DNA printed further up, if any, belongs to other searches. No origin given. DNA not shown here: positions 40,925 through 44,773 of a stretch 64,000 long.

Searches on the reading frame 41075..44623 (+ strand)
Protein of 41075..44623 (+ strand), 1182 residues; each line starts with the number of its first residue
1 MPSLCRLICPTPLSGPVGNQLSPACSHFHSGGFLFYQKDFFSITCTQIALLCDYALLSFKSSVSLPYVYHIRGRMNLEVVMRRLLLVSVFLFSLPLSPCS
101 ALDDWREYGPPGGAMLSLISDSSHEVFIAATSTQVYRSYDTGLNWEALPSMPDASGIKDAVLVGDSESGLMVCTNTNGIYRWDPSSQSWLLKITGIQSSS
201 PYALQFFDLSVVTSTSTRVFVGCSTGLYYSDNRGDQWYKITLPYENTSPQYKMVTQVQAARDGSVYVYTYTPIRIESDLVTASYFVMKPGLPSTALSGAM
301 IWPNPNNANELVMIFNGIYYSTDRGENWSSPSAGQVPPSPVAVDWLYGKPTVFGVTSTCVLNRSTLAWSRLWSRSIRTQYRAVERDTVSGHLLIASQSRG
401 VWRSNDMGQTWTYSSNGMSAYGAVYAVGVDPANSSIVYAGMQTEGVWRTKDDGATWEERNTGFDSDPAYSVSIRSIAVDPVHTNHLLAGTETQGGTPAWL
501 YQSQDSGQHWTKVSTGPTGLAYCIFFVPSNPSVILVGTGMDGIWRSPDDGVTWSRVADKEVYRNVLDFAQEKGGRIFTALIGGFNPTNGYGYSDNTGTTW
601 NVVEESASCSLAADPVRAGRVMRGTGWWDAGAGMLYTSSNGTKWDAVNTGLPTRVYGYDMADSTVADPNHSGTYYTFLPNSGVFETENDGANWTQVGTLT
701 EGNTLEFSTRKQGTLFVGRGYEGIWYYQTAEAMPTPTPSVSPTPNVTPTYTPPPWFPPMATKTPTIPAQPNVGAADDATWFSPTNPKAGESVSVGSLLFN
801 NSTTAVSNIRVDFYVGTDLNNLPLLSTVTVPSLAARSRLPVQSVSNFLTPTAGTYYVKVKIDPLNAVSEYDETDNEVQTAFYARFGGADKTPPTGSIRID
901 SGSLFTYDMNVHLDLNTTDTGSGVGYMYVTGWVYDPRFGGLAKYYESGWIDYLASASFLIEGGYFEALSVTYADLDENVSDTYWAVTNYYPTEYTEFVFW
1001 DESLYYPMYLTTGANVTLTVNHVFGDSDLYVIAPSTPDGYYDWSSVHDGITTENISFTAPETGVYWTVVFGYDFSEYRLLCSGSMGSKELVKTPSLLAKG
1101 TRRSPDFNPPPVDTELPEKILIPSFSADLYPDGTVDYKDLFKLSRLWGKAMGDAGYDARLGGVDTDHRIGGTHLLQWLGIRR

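Call 6: search_protein_families(library=pfam, proteins=[window:41075-44623:+], max_evalue=0.01)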
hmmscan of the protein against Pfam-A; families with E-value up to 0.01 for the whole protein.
window:41075-44623:+ (1182 aa): 4 families
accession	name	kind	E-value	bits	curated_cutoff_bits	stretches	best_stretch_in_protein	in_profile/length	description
PF15902.12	Sortilin-Vps10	-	4.5e-25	88.8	33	2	500-607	3-116/446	Sortilin, neurotensin receptor 3,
PF04151.21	PPC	-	9.6e-10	39.6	25.9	1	1003-1065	2-64/70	Bacterial pre-peptidase C-terminal domain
PF07705.17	CARDB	-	2e-09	38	22.7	1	782-878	11-100/101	CARDB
PF14870.12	PSII_BNR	-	3.1e-05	23.8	27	0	446-698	40-271/303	Photosynthesis system II assembly factor YCF48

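Call 7: search_protein_families(library=padloc, proteins=[window:41075-44623:+], max_evalue=0.01)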
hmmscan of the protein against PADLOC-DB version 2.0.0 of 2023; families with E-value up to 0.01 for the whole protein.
window:41075-44623:+ (1182 aa): 0 families
